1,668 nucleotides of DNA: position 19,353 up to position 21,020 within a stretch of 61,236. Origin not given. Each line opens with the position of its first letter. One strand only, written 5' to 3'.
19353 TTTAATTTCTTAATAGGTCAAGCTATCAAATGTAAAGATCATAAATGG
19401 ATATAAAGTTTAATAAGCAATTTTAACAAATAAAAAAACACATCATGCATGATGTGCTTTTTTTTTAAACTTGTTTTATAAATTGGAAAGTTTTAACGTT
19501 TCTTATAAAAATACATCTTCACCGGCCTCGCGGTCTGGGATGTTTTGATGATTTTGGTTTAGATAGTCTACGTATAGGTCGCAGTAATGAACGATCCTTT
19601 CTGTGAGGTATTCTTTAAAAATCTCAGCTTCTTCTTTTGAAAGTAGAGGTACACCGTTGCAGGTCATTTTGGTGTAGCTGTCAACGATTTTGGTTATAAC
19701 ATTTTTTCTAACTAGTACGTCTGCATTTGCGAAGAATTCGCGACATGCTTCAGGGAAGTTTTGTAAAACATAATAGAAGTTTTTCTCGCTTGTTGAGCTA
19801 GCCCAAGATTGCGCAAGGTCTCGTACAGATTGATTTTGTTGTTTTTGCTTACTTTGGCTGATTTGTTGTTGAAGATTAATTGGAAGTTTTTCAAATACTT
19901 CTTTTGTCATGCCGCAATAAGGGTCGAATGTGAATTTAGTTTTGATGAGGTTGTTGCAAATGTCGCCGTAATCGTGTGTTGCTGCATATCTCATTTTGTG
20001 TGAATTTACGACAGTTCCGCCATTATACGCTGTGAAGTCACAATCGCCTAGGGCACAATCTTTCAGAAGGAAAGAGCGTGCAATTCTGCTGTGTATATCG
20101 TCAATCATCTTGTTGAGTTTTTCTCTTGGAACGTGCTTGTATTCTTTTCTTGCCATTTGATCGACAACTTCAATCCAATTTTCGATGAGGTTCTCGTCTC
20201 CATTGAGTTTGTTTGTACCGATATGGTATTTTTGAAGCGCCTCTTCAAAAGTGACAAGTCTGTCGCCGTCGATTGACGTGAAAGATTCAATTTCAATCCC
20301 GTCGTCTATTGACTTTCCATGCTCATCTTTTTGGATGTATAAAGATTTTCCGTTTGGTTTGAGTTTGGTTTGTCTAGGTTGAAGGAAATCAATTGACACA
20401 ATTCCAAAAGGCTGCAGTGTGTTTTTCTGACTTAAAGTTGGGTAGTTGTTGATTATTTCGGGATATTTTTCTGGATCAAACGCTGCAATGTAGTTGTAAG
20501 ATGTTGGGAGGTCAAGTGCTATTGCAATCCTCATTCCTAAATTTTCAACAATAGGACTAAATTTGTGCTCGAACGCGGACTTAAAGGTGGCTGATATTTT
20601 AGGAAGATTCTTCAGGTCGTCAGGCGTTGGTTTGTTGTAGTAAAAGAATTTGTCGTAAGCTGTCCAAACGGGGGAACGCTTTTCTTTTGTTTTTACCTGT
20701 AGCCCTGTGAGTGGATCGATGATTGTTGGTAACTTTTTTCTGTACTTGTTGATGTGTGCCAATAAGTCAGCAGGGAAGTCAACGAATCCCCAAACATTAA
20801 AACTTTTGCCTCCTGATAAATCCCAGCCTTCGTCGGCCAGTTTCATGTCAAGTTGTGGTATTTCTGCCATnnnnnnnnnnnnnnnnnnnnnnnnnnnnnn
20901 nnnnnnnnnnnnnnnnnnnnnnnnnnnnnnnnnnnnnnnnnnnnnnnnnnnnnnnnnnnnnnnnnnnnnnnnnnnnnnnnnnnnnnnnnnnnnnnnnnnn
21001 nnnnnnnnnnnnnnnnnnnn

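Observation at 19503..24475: Divergent four-gene locus: XRE-HTH + hydrolase-type RelA/SpoT homolog facing an HExxH protein + HipA-like kinase-signature protein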

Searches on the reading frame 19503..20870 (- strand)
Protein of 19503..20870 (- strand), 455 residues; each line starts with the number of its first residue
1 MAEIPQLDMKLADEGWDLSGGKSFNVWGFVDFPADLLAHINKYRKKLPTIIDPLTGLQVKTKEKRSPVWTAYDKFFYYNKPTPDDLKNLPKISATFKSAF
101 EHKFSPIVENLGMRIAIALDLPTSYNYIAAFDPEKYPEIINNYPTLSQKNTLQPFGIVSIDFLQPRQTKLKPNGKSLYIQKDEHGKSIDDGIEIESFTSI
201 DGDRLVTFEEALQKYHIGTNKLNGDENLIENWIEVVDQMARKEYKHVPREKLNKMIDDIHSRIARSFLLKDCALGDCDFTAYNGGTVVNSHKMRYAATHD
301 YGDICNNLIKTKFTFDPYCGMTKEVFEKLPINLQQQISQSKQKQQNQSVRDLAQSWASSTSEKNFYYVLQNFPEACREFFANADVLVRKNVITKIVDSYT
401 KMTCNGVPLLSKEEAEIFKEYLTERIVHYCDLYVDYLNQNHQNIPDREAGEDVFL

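Call 3: search_protein_families(library=pfam, proteins=[window:19503-20870:-], max_evalue=0.1)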
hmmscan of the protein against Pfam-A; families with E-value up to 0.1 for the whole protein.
window:19503-20870:- (455 aa): 2 families
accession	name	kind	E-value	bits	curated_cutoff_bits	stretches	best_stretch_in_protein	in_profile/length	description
PF10789.14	Phage_RpbA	-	0.052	14.1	25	0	333-419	3-86/108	Phage RNA polymerase binding, RpbA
PF06209.18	COBRA1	-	0.098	12.1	22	0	323-441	29-140/348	Cofactor of BRCA1 (COBRA1)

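Call 4: search_protein_families(library=ncbifam, proteins=[window:19503-20870:-], max_evalue=0.1)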
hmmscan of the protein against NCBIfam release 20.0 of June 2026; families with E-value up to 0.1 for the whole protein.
window:19503-20870:- (455 aa): 0 families

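Call 5: search_protein_families(library=padloc, proteins=[window:19503-20870:-], max_evalue=0.1)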
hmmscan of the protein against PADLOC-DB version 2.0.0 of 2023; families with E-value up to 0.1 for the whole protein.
window:19503-20870:- (455 aa): 1 family
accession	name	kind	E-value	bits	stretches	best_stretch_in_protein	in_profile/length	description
PDLC04339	PDC-M03A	-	0.0024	15.2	1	269-433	142-288/293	-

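Call 9: search_solved_structures(query=window:19503-20870:-, max_evalue=10)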
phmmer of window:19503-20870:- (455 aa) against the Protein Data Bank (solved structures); distinct sequences matched with E-value up to 10: 0.

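Call 13: find_homologous_proteins(query=window:19503-20870:-, max_evalue=0.001)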
Query window:19503-20870:- (455 aa): 75 proteins with E <= 0.001 among 4721 candidates.
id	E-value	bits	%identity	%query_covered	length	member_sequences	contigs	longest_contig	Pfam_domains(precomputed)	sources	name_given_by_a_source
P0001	0.0e+0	1056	100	100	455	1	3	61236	-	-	-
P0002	2.6e-225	766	72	99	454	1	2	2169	-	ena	-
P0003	1.0e-189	649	63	98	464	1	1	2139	-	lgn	-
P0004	4.6e-186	637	63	98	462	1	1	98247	PF02209.25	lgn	-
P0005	1.9e-185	635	62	98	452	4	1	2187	-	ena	-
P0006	6.3e-169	581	58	98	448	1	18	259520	-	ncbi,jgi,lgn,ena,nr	ncbi:MAG: hypothetical protein E7379_02770 [Clostridiales bacterium]|nr:hypothetical protein [Clostr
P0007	6.3e-165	567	56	98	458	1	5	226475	-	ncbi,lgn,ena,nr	ncbi:MAG: hypothetical protein IJY90_00380 [Clostridia bacterium]|nr:hypothetical protein [Clostridi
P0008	7.0e-157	541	55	98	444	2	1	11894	-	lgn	-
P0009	1.0e-155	537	54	98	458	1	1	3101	-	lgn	-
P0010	4.9e-144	498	53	99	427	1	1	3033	-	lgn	-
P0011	2.2e-143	496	53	96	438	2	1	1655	-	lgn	-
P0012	7.9e-143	494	52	98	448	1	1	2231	-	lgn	-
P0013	1.7e-141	490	53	98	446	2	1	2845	-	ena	-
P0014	4.3e-139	482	50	98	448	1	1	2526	-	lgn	-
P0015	1.3e-138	481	52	95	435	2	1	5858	-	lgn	-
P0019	9.1e-134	465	51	98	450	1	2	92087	-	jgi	-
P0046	3.7e-65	238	38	93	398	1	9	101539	-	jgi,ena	-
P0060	2.7e-59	219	36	96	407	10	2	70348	-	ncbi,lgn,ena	-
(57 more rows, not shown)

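Call 14: find_encoding_contigs(protein=P0006, flank=6000, max_places=2)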
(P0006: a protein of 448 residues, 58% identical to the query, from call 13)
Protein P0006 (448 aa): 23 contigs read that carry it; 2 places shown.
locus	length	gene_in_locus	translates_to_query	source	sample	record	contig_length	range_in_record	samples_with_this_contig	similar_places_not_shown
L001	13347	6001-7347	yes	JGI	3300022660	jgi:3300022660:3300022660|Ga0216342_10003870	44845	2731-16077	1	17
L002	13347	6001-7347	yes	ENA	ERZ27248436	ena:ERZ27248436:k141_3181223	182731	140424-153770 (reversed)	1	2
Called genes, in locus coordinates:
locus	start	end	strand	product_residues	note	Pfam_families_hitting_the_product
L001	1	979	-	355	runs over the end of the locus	-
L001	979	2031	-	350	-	PF13421:Band_7_1, PF01145:Band_7, PF17032:Zn_ribbon_15 (faint), PF13248:Zn_ribbon_3 (faint), PF18912:DZR_2 (faint), PF12773:DZR, PF13240:Zn_Ribbon_1, PF24463:DUF7577 (weak)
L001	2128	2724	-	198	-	PF02915:Rubrerythrin, PF21349:RUBY_RBDX (weak)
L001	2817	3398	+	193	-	PF10688:Imp-YgjV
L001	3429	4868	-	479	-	PF13328:HD_4, PF01966:HD (weak), PF02824:TGS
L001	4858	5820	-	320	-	PF01381:HTH_3 (weak)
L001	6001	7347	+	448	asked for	-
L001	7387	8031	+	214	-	-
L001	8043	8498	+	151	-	PF00383:dCMP_cyt_deam_1, PF14437:MafB19-deam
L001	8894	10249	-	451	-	PF01225:Mur_ligase, PF08245:Mur_ligase_M, PF02875:Mur_ligase_C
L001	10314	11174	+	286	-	PF01565:FAD_binding_4, PF02873:MurB_C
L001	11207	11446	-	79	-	-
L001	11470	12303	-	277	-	PF00009:GTP_EFTU (faint), PF00350:Dynamin_N (weak), PF01926:MMR_HSR1, PF02421:FeoB_N, PF04548:AIG1 (weak), PF07650:KH_2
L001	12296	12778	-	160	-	PF02130:YbeY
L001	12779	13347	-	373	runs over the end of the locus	PF06898:YqfD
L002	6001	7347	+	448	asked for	-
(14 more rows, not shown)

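Call 15: find_encoding_contigs(protein=P0019, flank=6000, max_places=2)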
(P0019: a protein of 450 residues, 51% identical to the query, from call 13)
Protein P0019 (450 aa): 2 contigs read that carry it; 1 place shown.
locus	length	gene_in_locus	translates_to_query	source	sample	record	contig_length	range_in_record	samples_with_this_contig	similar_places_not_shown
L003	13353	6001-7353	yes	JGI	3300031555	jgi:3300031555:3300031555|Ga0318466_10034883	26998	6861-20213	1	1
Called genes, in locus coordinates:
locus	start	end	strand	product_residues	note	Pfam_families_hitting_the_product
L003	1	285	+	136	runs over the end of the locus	-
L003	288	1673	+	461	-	PF01406:tRNA-synt_1e, PF09334:tRNA-synt_1g (weak)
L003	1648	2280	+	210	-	PF05175:MTS, PF06325:PrmA (weak), PF13649:Methyltransf_25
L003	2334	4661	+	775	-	-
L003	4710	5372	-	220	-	PF23455:DUF7129 (faint), PF23458:DUF7130 (faint), PF00210:Ferritin, PF02915:Rubrerythrin, PF21349:RUBY_RBDX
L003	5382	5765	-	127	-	PF01475:FUR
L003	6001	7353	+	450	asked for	-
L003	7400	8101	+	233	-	-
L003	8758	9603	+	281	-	-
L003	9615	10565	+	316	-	PF14808:TMEM164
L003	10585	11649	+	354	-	-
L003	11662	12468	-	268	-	PF00528:BPD_transp_1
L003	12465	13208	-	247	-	PF00005:ABC_tran, PF13304:AAA_21 (faint)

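Call 16: find_encoding_contigs(protein=P0046, flank=6000, max_places=2)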
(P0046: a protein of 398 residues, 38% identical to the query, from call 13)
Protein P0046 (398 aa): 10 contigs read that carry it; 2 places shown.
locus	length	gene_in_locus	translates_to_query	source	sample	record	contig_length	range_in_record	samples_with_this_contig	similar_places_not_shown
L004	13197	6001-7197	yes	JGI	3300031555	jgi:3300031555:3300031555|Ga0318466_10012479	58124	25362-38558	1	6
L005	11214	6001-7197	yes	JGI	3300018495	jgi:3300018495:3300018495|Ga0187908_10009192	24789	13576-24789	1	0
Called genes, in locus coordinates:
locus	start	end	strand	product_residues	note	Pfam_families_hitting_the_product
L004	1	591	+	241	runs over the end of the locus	PF08032:SpoU_sub_bind, PF00588:SpoU_methylase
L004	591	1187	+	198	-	PF04542:Sigma70_r2, PF26355:HTH_VMAP-M9 (weak), PF00196:GerE (weak), PF08281:Sigma70_r4_2 (weak)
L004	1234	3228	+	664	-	PF09334:tRNA-synt_1g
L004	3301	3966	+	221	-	-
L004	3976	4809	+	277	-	PF05704:Caps_synth, PF12919:TcdA_TcdB (weak), PF04488:Gly_transf_sug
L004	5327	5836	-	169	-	PF04138:GtrA_DPMS_TM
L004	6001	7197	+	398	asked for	-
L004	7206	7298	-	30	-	-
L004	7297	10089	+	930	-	PF00690:Cation_ATPase_N, PF00122:E1-E2_ATPase, PF13246:Cation_ATPase, PF00702:Hydrolase, PF00689:Cation_ATPase_C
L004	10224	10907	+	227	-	-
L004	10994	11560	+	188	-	PF14317:YcxB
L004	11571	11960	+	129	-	-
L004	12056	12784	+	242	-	PF04545:Sigma70_r4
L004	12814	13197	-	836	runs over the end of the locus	PF00521:DNA_topoisoIV, PF03989:DNA_gyraseA_C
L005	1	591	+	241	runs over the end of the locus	PF08032:SpoU_sub_bind, PF00588:SpoU_methylase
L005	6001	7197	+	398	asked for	-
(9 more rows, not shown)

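Call 26: predict_structure(alignment_id=A1)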
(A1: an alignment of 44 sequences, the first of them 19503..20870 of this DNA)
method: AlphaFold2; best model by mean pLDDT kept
length: 455 residues; sequences in the alignment: 44
mean_pLDDT: 88.5   pTM: 0.86
mean pLDDT of the five models: 88.5, 87.7, 87.5, 87.3, 86.2
residues with pLDDT >= 90: 292; 70-90: 128; 50-70: 29; < 50: 6
segments of 3 or more residues with pLDDT < 50: 452-455
pLDDT, mean of each block of 10 residues (from residue 1): 94 67 83 93 76 70 80 84 84 92 93 96 96 92 87 95 80 77 77 74 89 92 91 96 93 94 96 88 90 89 90 91 95 94 93 94 97 95 93 97 97 98 97 97 72 43
secondary structure, 60 per line:
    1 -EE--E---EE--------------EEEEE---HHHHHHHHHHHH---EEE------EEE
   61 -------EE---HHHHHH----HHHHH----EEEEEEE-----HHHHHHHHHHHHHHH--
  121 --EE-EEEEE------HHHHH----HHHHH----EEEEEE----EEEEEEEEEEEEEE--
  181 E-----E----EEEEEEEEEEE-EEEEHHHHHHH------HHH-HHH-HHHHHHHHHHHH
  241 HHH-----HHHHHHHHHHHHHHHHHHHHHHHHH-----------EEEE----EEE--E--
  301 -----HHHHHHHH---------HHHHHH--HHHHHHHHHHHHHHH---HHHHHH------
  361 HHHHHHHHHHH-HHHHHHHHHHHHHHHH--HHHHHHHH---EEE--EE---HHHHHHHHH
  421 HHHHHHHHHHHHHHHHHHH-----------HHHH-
elements in order: E26-30 H34-45 E49-51 E58-60 H73-78 H83-87 E92-98 H104-118 E126-130 H137-141 H146-150 E155-160 E165-178 E192-202 E204-207 H208-214 H229-243 H249-273 E285-288 E293-295 H306-313 H323-328 H331-345 H349-354 H361-371 H373-388 H391-398 E402-404 H412-439 H451-454

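Call 29: fold_search(model_id=the predicted structure, library=pdb)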
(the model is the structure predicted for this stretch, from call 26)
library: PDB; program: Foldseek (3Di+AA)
matches with E <= 10: 529; with E <= 0.001: 11
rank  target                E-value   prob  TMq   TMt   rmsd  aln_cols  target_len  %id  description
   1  3akj_A                1.7e-05  1.00  0.39  0.60   7.8       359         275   14  Crystal structure of A Helicobacter pylori proinflammatory kinase CtkA (released 2010-12-01)
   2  3akk_C                1.9e-05  1.00  0.34  0.50  10.3       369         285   12  Crystal structure of A Helicobacter pylori proinflammatory kinase CtkA (released 2010-12-01)
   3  3akk_D                3.7e-05  1.00  0.37  0.55   9.0       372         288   11  Crystal structure of A Helicobacter pylori proinflammatory kinase CtkA (released 2010-12-01)
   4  3akk_A                8.2e-05  1.00  0.37  0.53   8.8       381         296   12  Crystal structure of A Helicobacter pylori proinflammatory kinase CtkA (released 2010-12-01)
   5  3akk_B                9.6e-05  1.00  0.35  0.51   8.4       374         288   13  Crystal structure of A Helicobacter pylori proinflammatory kinase CtkA (released 2010-12-01)
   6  8ezr_B                1.3e-04  1.00  0.36  0.57  15.1       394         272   10  Crystal structure of the HipS(Lp)-HipT(Lp) complex from Legionella pneumophila, native protein (released 2023-09-27)
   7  8ezs_B                3.1e-04  1.00  0.33  0.54  15.6       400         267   12  Crystal structure of the HipS(Lp)-HipT(Lp) complex from Legionella pneumophila, Sel-met protein (released 2023-09-27)
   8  4pu5                  4.2e-04  1.00  0.37  0.38  10.6       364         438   11  Shewanella oneidensis Toxin Antitoxin System Toxin Protein HipA Bound with AMPPNP and Mg (released 2014-08-06)
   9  7vkb_A                4.4e-04  1.00  0.34  0.56  14.2       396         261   11  Crystal structure of the a bacterial kinase complex (released 2022-06-29)
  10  4pu4_B                7.6e-04  1.00  0.36  0.38   9.2       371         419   10  Shewanella oneidensis MR-1 Toxin Antitoxin System HipA, HipB and its operator DNA complex (space group P21) (released 2014-08-06)
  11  7wcf                  8.8e-04  1.00  0.36  0.50  15.7       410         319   12  Crystal structure of the kinase with AMP-PNP (released 2022-06-29)
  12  4pu4_A                1.2e-03  1.00  0.37  0.40   9.1       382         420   10  Shewanella oneidensis MR-1 Toxin Antitoxin System HipA, HipB and its operator DNA complex (space group P21) (released 2014-08-06)
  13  7vkc                  5.1e-03  1.00  0.33  0.47  15.3       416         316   13  Crystal structure of a bacterial Ser/Thr kinase (released 2022-06-29)
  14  5ncy                  3.2e-02  0.87  0.30  0.19  14.1       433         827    9  mPI3Kd IN COMPLEX WITH inh1 (released 2017-06-21)
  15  8a9i                  4.7e-02  0.91  0.31  0.19  12.4       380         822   11  PI3KC2a core in complex with PITCOIN1 (released 2022-08-31)
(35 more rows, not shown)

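Call 32: find_encoding_contigs(protein=P0004, flank=8000, max_places=1)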
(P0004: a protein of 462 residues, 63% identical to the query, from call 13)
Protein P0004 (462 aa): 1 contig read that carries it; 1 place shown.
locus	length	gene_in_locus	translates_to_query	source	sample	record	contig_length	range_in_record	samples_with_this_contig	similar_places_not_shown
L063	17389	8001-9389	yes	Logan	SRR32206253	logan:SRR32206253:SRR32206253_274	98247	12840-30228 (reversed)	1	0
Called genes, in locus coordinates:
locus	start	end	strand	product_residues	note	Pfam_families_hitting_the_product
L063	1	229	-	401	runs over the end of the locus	PF00155:Aminotran_1_2, PF01212:Beta_elim_lyase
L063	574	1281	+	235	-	PF23023:Anti-Pycsar_Apyc1, PF00753:Lactamase_B, PF12706:Lactamase_B_2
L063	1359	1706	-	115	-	-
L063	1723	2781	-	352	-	-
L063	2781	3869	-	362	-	PF13421:Band_7_1, PF01145:Band_7, PF17032:Zn_ribbon_15 (faint), PF12773:DZR, PF13240:Zn_Ribbon_1 (weak), PF13248:Zn_ribbon_3 (faint), PF24463:DUF7577 (faint), PF13240:Zn_Ribbon_1 (weak)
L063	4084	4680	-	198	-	PF02915:Rubrerythrin, PF21349:RUBY_RBDX (weak)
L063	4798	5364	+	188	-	PF10688:Imp-YgjV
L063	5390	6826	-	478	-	PF13328:HD_4, PF01966:HD (weak), PF02824:TGS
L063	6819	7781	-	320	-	PF01381:HTH_3 (weak)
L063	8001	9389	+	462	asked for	PF02209:VHP (faint)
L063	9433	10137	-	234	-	PF00702:Hydrolase, PF13419:HAD_2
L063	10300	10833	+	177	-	PF10688:Imp-YgjV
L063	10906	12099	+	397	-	PF01555:N6_N4_Mtase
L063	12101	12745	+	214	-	-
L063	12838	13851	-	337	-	PF14094:DUF4272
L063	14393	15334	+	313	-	-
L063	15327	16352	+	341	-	-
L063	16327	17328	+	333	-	PF04055:Radical_SAM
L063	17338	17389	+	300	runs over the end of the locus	PF01041:DegT_DnrJ_EryC1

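Call 33: find_encoding_contigs(protein=P0007, flank=6000, max_places=1)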
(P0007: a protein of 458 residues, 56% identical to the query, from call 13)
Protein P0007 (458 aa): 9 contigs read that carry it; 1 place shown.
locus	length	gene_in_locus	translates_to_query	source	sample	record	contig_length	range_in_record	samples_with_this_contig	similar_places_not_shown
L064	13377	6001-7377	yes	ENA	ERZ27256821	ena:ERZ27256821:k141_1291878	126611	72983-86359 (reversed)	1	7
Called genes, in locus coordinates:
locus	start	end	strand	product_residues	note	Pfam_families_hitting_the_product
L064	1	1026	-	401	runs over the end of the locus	PF00155:Aminotran_1_2, PF01212:Beta_elim_lyase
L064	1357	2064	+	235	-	PF23023:Anti-Pycsar_Apyc1, PF00753:Lactamase_B (weak), PF12706:Lactamase_B_2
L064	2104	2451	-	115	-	-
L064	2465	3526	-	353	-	-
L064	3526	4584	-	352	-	PF13421:Band_7_1, PF01145:Band_7, PF13248:Zn_ribbon_3 (weak), PF18912:DZR_2 (weak), PF12773:DZR, PF13240:Zn_Ribbon_1, PF13248:Zn_ribbon_3 (weak), PF24463:DUF7577 (weak)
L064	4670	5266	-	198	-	PF02915:Rubrerythrin, PF21349:RUBY_RBDX (weak)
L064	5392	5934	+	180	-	PF10688:Imp-YgjV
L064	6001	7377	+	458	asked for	-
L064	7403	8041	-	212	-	PF02502:LacAB_rpiB, PF12408:DUF3666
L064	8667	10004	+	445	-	PF13304:AAA_21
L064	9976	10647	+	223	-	PF13707:RloB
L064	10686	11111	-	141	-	PF06908:YpsA (faint)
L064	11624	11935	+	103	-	-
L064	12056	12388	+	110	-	-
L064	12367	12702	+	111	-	PF14206:Cys_rich_CPCC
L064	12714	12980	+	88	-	PF14206:Cys_rich_CPCC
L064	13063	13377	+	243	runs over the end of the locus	PF14386:DUF4417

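Call 34: find_encoding_contigs(protein=P0060, flank=6000, max_places=1)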
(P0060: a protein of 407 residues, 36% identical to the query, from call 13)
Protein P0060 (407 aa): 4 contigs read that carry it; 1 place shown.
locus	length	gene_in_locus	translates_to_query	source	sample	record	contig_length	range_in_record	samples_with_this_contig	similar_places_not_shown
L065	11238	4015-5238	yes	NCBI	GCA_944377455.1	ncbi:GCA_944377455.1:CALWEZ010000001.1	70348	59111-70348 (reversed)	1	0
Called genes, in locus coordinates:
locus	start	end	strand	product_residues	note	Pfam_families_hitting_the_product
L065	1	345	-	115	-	?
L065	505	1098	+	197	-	PF12645:HTH_16 (weak), PF04542:Sigma70_r2, PF08281:Sigma70_r4_2, PF00196:GerE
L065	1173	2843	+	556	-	PF00749:tRNA-synt_1c, PF03950:tRNA-synt_1c_C, PF20974:tRNA-synt_1c_C2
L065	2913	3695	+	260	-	-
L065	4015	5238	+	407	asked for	-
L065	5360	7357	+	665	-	PF02518:HATPase_c, PF00204:DNA_gyraseB, PF01751:Toprim, PF00986:DNA_gyraseB_C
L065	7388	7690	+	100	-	-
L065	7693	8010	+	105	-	-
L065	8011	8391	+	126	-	-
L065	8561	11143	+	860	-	PF00521:DNA_topoisoIV, PF03989:DNA_gyraseA_C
